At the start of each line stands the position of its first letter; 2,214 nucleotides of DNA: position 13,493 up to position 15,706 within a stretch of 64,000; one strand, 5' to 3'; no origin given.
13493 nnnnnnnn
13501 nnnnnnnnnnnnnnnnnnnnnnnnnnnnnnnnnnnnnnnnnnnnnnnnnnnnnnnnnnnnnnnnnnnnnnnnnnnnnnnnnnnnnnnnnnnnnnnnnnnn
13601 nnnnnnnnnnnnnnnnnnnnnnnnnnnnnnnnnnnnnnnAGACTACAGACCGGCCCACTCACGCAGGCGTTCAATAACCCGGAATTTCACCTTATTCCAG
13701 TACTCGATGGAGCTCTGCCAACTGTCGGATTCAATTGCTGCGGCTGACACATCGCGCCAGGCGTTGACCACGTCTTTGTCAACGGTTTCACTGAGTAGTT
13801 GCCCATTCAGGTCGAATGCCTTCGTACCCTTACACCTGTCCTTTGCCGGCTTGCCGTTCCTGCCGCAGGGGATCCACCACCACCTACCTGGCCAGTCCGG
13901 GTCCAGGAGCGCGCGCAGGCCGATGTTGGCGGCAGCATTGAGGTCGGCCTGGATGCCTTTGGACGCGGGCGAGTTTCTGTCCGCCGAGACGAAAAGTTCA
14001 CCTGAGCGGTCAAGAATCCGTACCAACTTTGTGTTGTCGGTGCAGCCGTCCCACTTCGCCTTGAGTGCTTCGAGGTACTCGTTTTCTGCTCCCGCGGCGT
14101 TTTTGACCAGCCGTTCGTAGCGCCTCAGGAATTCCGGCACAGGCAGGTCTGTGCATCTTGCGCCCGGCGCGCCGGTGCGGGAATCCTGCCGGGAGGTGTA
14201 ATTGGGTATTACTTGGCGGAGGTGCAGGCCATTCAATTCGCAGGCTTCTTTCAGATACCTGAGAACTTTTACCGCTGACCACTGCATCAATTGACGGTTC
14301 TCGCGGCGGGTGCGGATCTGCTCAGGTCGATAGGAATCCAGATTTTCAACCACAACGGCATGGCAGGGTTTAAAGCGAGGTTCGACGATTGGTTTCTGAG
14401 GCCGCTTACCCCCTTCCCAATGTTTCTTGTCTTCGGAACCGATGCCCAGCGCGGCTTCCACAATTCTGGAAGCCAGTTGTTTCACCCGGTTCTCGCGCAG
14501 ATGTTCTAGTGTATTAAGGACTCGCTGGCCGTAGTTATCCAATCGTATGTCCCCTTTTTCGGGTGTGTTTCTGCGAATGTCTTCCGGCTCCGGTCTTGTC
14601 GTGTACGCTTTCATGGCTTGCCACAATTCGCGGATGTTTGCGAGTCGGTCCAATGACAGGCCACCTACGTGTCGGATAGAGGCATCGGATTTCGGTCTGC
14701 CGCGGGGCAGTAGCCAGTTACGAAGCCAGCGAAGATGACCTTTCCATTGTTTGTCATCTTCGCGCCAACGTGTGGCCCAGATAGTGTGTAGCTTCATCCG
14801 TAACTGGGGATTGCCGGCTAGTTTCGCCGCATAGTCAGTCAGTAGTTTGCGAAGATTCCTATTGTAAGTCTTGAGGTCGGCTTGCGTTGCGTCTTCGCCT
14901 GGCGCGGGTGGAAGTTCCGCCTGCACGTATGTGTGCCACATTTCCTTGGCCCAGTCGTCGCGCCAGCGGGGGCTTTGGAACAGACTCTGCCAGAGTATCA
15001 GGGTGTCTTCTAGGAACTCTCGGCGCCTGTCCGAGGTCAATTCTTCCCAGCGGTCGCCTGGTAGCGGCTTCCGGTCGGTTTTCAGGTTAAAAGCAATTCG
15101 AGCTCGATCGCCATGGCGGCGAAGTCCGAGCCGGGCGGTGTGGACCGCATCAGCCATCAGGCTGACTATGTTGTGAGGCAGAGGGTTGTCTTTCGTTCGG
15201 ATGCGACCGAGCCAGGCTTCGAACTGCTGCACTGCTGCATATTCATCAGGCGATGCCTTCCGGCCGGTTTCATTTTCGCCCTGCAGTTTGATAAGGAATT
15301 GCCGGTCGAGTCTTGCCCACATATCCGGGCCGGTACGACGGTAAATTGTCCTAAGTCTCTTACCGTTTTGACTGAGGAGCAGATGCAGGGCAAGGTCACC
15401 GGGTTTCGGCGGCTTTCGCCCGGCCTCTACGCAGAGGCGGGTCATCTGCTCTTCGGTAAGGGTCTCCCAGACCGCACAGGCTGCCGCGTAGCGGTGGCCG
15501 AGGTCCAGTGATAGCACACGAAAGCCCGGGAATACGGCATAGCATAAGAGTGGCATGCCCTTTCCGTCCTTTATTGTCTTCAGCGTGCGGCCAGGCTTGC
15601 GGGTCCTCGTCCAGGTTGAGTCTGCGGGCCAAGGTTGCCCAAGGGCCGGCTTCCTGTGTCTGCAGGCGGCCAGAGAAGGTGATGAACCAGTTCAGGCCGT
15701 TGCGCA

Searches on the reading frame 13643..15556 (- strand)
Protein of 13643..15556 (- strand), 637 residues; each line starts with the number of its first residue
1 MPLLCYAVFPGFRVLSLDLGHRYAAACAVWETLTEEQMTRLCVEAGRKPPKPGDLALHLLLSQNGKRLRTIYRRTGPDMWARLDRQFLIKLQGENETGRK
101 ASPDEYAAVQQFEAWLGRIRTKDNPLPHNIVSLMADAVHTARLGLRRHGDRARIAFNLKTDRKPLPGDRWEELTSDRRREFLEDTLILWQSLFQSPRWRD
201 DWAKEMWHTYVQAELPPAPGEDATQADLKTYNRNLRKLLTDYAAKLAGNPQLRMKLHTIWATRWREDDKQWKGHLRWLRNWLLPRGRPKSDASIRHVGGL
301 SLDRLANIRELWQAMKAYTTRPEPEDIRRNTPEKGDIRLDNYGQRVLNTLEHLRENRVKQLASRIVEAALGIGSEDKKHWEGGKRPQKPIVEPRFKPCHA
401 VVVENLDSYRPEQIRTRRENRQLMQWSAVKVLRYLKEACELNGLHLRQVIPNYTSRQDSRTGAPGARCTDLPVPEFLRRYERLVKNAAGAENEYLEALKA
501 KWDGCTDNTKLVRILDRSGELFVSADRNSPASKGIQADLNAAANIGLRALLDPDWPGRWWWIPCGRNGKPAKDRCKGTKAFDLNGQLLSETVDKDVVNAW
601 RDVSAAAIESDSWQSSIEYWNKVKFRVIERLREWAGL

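Call 10: search_protein_families(library=pfam, proteins=[window:13643-15556:-], max_evalue=0.01)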
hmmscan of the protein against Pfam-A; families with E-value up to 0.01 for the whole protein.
window:13643-15556:- (637 aa): 3 families
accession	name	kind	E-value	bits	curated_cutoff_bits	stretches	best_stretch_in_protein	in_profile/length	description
PF22126.3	C2c1_RuvC-like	-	7.9e-24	84.9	27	1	355-546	2-174/179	C2c1 CRISPR-Cas endonuclease, RuvC-like domain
PF07282.18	Cas12f1-like_TNB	-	0.0032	18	26.3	0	431-462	4-35/60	Cas12f1-like, TNB domain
PF22077.1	C2c1_Nuc-II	-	0.0088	16.5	27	0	593-633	85-125/128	CRISPR-associated endonuclease C2c1 Nuc-II domain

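Call 11: find_homologous_proteins(query=window:13643-15556:-, max_evalue=1e-10)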
Query window:13643-15556:- (637 aa): 152 proteins with E <= 1e-10 among 8000 candidates; the best 120 are listed.
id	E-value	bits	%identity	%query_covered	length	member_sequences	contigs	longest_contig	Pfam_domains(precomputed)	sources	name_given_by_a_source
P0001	0.0e+0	1394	100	94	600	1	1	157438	PF22126.3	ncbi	-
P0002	1.5e-239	815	58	100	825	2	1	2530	PF22126.3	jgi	jgi:hypothetical protein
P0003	9.7e-180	617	49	99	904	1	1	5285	PF22126.3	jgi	jgi:IS605 OrfB family transposase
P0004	2.0e-170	586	47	99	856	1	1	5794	PF22077.2,PF22126.3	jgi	jgi:hypothetical protein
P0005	4.5e-168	579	47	99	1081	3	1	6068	PF22126.3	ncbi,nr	ncbi:MAG: type V CRISPR-associated protein Cas12b [Nitrospiraceae bacterium]|nr:type V CRISPR-associ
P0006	1.3e-166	574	66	59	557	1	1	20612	-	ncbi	-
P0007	5.0e-166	572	48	98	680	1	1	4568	PF22126.3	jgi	jgi:hypothetical protein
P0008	2.1e-165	570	47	98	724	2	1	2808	PF22126.3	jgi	-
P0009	1.8e-160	553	45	99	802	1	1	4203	PF22126.3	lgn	-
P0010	7.4e-160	551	47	99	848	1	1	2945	PF22126.3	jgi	jgi:IS605 OrfB family transposase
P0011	3.5e-159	549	48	89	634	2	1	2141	PF22126.3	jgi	jgi:IS605 OrfB family transposase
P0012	2.0e-157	543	61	66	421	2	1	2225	PF22126.3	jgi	jgi:IS605 OrfB family transposase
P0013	3.7e-157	542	52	79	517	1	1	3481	PF22126.3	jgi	jgi:hypothetical protein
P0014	4.4e-157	542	44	99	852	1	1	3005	PF22126.3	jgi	-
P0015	2.2e-156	540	42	98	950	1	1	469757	PF22126.3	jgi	jgi:IS605 OrfB family transposase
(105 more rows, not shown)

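Call 12: find_encoding_contigs(protein=P0001, flank=3000, max_places=2)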
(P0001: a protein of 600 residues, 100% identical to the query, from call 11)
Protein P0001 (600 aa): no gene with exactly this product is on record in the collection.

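Call 13: find_encoding_contigs(protein=P0006, flank=10000, max_places=3)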
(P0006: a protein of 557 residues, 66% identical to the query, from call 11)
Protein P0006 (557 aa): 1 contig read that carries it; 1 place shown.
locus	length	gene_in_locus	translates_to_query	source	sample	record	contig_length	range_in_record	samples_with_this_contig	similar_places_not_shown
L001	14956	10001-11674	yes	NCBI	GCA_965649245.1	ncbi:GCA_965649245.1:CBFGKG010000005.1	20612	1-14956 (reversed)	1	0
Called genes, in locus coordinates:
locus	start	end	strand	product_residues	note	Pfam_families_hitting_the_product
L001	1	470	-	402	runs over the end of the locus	PF01098:FTSW_RODA_SPOVE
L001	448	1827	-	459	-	PF21799:MurD-like_N (weak), PF08245:Mur_ligase_M, PF02875:Mur_ligase_C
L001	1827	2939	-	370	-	PF00953:Glycos_transf_4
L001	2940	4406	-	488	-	PF01225:Mur_ligase, PF08245:Mur_ligase_M, PF02875:Mur_ligase_C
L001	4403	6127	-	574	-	PF03717:PBP_dimer, PF00905:Transpeptidase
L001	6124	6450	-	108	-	-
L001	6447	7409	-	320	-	PF01795:Methyltransf_5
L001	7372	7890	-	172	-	PF02381:MraZ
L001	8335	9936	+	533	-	-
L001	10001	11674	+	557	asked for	-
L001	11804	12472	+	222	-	PF07282:Cas12f1-like_TNB (faint), PF22126:C2c1_RuvC-like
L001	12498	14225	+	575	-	PF01930:Cas_Cas4, PF01867:Cas_Cas1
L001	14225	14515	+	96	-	PF09827:CRISPR_Cas2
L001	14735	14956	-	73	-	?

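Call 18: find_related_loci(query=A1, collection=genome_contigs, flank=6000)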
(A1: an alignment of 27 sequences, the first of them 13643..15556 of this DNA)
Query A1 (637 aa) in genome_contigs; peptide patterns used: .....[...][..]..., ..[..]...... (x = any residue, [..] = any of these).
493 stretches matched a pattern; 139 encode a relative of the query (tblastn E <= 1e-3); the best 80 are kept; 80 distinct loci.
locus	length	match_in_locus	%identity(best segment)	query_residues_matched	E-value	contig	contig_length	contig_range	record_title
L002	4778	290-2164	61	9-637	0e+0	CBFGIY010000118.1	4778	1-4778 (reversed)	MAG: candidate division WOR-3 bacterium isolate JZ-4_202302_bins_3.1 genome assembly, contig: NODE_118_length_4778_cov_0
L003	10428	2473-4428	54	4-637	0e+0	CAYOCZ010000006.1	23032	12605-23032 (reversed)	MAG TPA_asm: uncultured bacterium isolate binchicken_co332_72 genome assembly, contig: NODE_314_length_23032_cov_10.0805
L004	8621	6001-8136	48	4-637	0e+0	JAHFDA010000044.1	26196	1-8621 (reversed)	MAG: bacterium isolate nzgw234 NODE_1480_length_26197_cov_3.642276, whole genome shotgun sequence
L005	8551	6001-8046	48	9-637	0e+0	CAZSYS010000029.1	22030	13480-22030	MAG TPA_asm: uncultured Planctomycetales bacterium isolate binchicken_co58_26 genome assembly, contig: NODE_1899_length_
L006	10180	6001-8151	47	4-632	0e+0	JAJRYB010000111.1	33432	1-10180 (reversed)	MAG: Planctomycetota bacterium isolate Dive96_bin3.224 k141_4454678, whole genome shotgun sequence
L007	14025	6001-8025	48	4-632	0e+0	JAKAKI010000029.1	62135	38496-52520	MAG: bacterium isolate WY4.bin59 NODE_520_length_62135_cov_7.111840, whole genome shotgun sequence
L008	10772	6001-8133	46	4-635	3e-179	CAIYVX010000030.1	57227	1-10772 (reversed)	MAG: uncultured Planctomycetia bacterium isolate AlinenLipids_bin-6114 genome assembly, contig: bin-6114:030/116, whole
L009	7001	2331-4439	47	1-637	9e-179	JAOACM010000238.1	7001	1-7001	MAG: Planctomycetota bacterium isolate SKW208 NODE_233_length_7001_cov_3.960861, whole genome shotgun sequence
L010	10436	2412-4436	47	1-637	5e-176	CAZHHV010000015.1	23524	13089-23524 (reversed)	MAG TPA_asm: uncultured Nitrospiraceae bacterium isolate binchicken_co232_94 genome assembly, contig: NODE_3996_length_2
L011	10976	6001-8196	45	4-633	2e-173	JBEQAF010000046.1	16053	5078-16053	MAG: bacterium isolate 03V1_S199.semibin_refined.073 NODE_2200_length_16126_cov_1.565160, whole genome shotgun sequence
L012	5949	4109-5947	51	8-587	5e-174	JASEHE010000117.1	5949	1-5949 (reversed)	MAG: Verrucomicrobiota bacterium isolate Yes70-15 NODE_117_length_5949_cov_14.011876, whole genome shotgun sequence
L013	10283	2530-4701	43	4-632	3e-171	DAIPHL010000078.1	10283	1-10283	MAG TPA_asm: Synergistaceae bacterium isolate CTOTU1082 NODE_299_length_10283_cov_13.355201, whole genome shotgun sequen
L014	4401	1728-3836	46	3-637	8e-176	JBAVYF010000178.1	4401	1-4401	MAG: Terracidiphilus sp. isolate MFD02755_ilm_asm_bin7 k127_81691, whole genome shotgun sequence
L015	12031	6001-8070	45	1-637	1e-168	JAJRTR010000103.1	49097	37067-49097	MAG: bacterium isolate Dive96_bin1.91 k141_2841276, whole genome shotgun sequence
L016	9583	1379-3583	43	4-635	2e-166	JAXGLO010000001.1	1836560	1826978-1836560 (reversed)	MAG: Thermoleophilia bacterium isolate AnMBR.bin210 bin210_1, whole genome shotgun sequence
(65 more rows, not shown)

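Call 60: search_solved_structures(query=window:13643-15556:-, max_evalue=0.001)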
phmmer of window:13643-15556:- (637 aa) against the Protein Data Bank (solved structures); distinct sequences matched with E-value up to 0.001: 5.
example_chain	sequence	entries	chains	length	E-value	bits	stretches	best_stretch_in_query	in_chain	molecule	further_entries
9kln_A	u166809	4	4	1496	1.7e-140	472.4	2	132-631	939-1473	C2c1 CRISPR-Cas endonuclease RuvC-like domain-containing protein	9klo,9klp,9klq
5wti_Z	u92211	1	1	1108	1.5e-17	66.3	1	298-547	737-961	CRISPR-associated protein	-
5wqe_A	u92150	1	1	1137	7.5e-16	60.6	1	275-549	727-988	CRISPR-associated endonuclease C2c1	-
5u34_A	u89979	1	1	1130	5e-15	57.9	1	275-549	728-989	CRISPR-associated endonuclease C2c1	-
5u30_A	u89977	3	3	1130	1.1e-13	53.5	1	275-473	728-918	CRISPR-associated endonuclease C2c1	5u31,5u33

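Call 61: search_protein_families(library=ncbifam, proteins=[window:13643-15556:-], max_evalue=0.001)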
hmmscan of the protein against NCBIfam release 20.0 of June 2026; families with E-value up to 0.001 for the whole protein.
window:13643-15556:- (637 aa): 3 families
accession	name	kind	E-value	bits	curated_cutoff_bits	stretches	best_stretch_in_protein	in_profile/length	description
NF033949.1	Cas12b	equivalog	1.6e-148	497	150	1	10-633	636-1252/1253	type V CRISPR-associated protein Cas12b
TIGR01766.2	TIGR01766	domain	2.6e-06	27.8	32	1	395-455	21-82/82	IS200/IS605 family accessory protein TnpB-related protein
NF040570.1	guided_TnpB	subfamily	0.00056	19.3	100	0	351-463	267-354/389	RNA-guided endonuclease TnpB family protein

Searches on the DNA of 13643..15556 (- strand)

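Call 58: search_with_rna_model(model_id=R1, sources=[L001, L002, L003, L004, L005, L006, L007, L008, L009, L010, L011, L012, L013, L014, L015, L016, L017, L018, L019, L020, L021, L022, L023, L024, L025, L026, L027, L028, L029, L030, L031, L032, L033, L034, L035, L036, L037, L038, L039, L040, L041, L042, L043, L044, L045, L046, L047, L048, L049, L050, L051, L052, L053, L054, L055, L056, L057, L058, L059, L060, L061, L062, L063, L064, L065, L066, L067, L068, L069, L070, L071, L072, L073, L074, L075, L076, L077, L078, L079, L080, L081], max_evalue=0.001)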
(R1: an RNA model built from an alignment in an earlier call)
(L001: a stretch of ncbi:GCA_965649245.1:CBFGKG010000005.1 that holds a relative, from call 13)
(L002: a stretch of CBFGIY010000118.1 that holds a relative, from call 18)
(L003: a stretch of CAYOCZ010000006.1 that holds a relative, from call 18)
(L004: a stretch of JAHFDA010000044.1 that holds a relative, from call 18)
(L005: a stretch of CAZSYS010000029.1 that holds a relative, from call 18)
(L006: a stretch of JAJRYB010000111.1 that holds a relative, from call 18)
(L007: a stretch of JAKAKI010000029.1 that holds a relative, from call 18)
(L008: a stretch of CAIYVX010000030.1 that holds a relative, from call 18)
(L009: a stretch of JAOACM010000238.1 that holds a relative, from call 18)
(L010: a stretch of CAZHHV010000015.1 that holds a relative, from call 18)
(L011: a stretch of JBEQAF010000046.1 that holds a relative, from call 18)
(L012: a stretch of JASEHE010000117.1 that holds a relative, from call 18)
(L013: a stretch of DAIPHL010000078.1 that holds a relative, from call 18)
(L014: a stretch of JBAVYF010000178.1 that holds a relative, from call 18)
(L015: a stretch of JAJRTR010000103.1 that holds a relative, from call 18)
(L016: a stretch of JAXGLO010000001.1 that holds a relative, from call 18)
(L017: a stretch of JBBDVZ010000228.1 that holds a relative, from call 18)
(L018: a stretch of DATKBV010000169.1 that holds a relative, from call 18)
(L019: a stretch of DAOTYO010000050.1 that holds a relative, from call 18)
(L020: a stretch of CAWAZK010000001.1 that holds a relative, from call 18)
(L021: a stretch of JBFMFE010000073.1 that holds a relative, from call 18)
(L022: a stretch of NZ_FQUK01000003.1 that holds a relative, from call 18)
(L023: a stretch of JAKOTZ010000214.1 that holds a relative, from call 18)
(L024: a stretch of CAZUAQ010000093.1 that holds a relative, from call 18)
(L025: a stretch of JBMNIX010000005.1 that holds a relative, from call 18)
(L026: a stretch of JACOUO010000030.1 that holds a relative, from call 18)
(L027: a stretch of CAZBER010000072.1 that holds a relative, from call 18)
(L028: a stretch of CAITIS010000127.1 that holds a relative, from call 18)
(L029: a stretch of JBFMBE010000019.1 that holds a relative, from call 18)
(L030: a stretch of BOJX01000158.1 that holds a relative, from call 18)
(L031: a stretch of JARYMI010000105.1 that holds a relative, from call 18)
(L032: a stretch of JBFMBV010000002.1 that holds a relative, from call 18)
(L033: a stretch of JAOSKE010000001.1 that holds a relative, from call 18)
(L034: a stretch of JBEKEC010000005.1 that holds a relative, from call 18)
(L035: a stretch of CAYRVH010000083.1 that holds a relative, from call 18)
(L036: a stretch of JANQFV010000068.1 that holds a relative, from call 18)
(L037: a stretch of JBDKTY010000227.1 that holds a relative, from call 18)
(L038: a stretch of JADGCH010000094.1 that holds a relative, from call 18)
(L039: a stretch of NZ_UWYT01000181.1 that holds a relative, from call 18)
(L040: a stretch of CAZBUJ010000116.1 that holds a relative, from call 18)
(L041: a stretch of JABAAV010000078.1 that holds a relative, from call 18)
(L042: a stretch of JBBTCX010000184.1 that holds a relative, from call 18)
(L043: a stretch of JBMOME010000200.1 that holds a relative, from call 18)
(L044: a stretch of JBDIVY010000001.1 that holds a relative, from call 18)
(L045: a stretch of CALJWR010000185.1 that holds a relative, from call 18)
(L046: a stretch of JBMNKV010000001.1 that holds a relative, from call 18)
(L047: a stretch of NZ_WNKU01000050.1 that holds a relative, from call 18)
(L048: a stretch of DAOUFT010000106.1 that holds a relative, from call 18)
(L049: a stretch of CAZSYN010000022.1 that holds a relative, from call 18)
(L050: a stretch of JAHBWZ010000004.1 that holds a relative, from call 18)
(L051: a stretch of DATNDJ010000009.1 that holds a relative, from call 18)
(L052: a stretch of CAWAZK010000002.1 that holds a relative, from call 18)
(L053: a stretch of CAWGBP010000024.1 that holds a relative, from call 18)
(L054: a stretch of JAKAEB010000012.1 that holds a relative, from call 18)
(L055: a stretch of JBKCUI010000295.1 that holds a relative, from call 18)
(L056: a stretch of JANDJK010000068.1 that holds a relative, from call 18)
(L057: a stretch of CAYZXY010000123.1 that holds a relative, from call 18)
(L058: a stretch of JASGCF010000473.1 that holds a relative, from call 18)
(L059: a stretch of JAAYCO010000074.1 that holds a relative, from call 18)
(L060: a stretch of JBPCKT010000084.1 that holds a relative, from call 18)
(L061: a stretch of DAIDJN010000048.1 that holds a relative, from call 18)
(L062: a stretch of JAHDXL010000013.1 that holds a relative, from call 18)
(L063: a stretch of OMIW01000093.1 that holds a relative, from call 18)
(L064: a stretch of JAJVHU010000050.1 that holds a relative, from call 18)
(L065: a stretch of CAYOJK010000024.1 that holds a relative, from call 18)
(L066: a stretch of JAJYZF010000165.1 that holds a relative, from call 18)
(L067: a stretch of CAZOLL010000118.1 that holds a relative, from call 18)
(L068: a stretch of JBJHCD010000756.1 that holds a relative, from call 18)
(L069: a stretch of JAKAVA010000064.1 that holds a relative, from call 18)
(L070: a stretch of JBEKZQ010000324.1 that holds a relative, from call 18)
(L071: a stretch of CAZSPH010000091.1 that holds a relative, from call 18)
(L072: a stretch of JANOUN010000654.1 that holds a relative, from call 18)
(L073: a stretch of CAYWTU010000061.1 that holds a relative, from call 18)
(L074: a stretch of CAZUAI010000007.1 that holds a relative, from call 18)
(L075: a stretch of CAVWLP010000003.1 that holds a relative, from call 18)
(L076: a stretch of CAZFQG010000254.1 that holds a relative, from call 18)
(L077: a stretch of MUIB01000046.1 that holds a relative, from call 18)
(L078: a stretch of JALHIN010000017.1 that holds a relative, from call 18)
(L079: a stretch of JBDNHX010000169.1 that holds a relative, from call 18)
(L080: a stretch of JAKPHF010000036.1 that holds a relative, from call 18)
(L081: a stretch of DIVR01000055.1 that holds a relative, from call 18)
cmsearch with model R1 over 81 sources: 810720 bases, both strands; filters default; matches with E-value up to 0.001: 70.
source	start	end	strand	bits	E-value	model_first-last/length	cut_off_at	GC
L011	10400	10480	+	98.1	3.6e-21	1-81/81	no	0.52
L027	5233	5313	+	98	3.7e-21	1-81/81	no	0.56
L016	5697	5777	+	97.7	4.3e-21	1-81/81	no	0.57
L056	10291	10371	+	97.6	4.7e-21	1-81/81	no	0.54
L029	10304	10384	+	97.4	5.1e-21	1-81/81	no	0.56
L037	8155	8235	+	94.5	2.8e-20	1-81/81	no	0.58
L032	10311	10391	+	93.8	4e-20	1-81/81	no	0.6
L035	9009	9089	+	90.5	2.7e-19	1-81/81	no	0.58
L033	10276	10356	+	90.3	3e-19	1-81/81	no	0.58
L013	6821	6900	+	89.6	4.5e-19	1-81/81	no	0.44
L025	11643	11723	+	88.1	1.1e-18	1-81/81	no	0.52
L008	10272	10355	+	85.1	6e-18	1-81/81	no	0.57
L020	8222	8302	+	84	1.1e-17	1-81/81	no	0.52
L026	10541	10620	+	83.6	1.4e-17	1-81/81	no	0.5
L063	6578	6659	+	83.5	1.5e-17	1-81/81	no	0.57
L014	3942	4022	+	83.4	1.6e-17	1-81/81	no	0.54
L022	10327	10405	+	83.1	1.9e-17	1-81/81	no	0.56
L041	7007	7086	+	83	2e-17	1-81/81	no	0.43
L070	8124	8204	+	82.5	2.7e-17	1-81/81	no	0.64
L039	10180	10262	+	80.7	7.4e-17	1-81/81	no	0.42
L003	6489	6569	+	79.6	1.4e-16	1-81/81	no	0.56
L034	8120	8198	+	79.3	1.6e-16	1-81/81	no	0.56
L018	8084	8162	+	77.4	5e-16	1-81/81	no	0.57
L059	8279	8358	+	75.4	1.5e-15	1-81/81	no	0.52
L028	8225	8303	+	75.1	1.8e-15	1-81/81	no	0.59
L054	8216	8294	+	74.9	2.1e-15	1-81/81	no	0.57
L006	8216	8294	+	74.5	2.6e-15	1-81/81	no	0.56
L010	6498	6579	+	73.8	3.8e-15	1-81/81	no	0.49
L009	6573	6654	+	72.7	7.3e-15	1-81/81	no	0.6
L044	8201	8279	+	72.6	7.5e-15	1-81/81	no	0.65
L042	8098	8176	+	72.3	9.2e-15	1-81/81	no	0.54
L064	4712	4790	+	71.5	1.4e-14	1-81/81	no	0.62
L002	4231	4309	+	70.9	2e-14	1-81/81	no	0.49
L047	8505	8584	+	70.5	2.5e-14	1-81/81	no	0.49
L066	2408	2486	+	69.9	3.6e-14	1-81/81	no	0.54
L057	5664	5742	+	69.6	4.2e-14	1-81/81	no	0.46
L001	14547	14627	+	69.2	5.3e-14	1-81/81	no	0.59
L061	8167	8245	+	68.8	6.9e-14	1-81/81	no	0.54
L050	8201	8279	+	68.7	7.3e-14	1-81/81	no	0.66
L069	8259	8337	+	67.4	1.5e-13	1-81/81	no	0.53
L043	10312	10394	+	67.1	1.9e-13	1-81/81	no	0.55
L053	8108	8189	+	66.1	3.2e-13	1-81/81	no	0.52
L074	8279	8358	+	65.5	4.5e-13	1-81/81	no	0.57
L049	8115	8192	+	64.8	6.7e-13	1-81/81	no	0.45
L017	5366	5446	+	63.7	1.3e-12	1-81/81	no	0.52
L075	8212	8291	+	62.1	3.1e-12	1-81/81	no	0.56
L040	8081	8160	+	62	3.4e-12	1-81/81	no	0.57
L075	3115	3194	-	61.9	3.5e-12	1-81/81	no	0.55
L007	8129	8214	+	61.1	5.8e-12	1-81/81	no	0.49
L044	3432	3510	-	60.4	8.2e-12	1-81/81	no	0.61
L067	8164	8243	+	59.6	1.3e-11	1-81/81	no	0.64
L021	9334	9413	+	59.6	1.4e-11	1-81/81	no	0.54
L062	8167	8246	+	59.5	1.4e-11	1-81/81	no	0.65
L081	9997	10076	+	59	1.8e-11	1-81/81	no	0.44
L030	4796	4876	+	58.6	2.3e-11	1-81/81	no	0.58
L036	8084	8163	+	58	3.4e-11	1-81/81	no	0.61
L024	4375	4454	+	56.2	9.5e-11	1-81/81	no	0.59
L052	8247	8327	+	55.6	1.3e-10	1-81/81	no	0.56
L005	8101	8181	+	55.1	1.7e-10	1-81/81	no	0.6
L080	8237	8316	+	54.5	2.5e-10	1-81/81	no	0.59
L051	8224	8302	+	52.1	9.9e-10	1-81/81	no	0.56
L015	10152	10230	+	50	3.3e-09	1-81/81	no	0.53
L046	10241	10318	+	45.9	3.4e-08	1-81/81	no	0.53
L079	6382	6461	+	43.9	1.1e-07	1-81/81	no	0.52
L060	8212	8294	+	42.5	2.3e-07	1-81/81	no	0.51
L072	5916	5996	+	41.7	3.8e-07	1-81/81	no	0.58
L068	3254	3334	+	40.3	8.5e-07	1-81/81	no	0.49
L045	3974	4052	+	39.7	1.2e-06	1-81/81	no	0.58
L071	5032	5111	+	36.2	8.6e-06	1-81/81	no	0.52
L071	168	245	-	29.7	0.00037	1-81/81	no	0.46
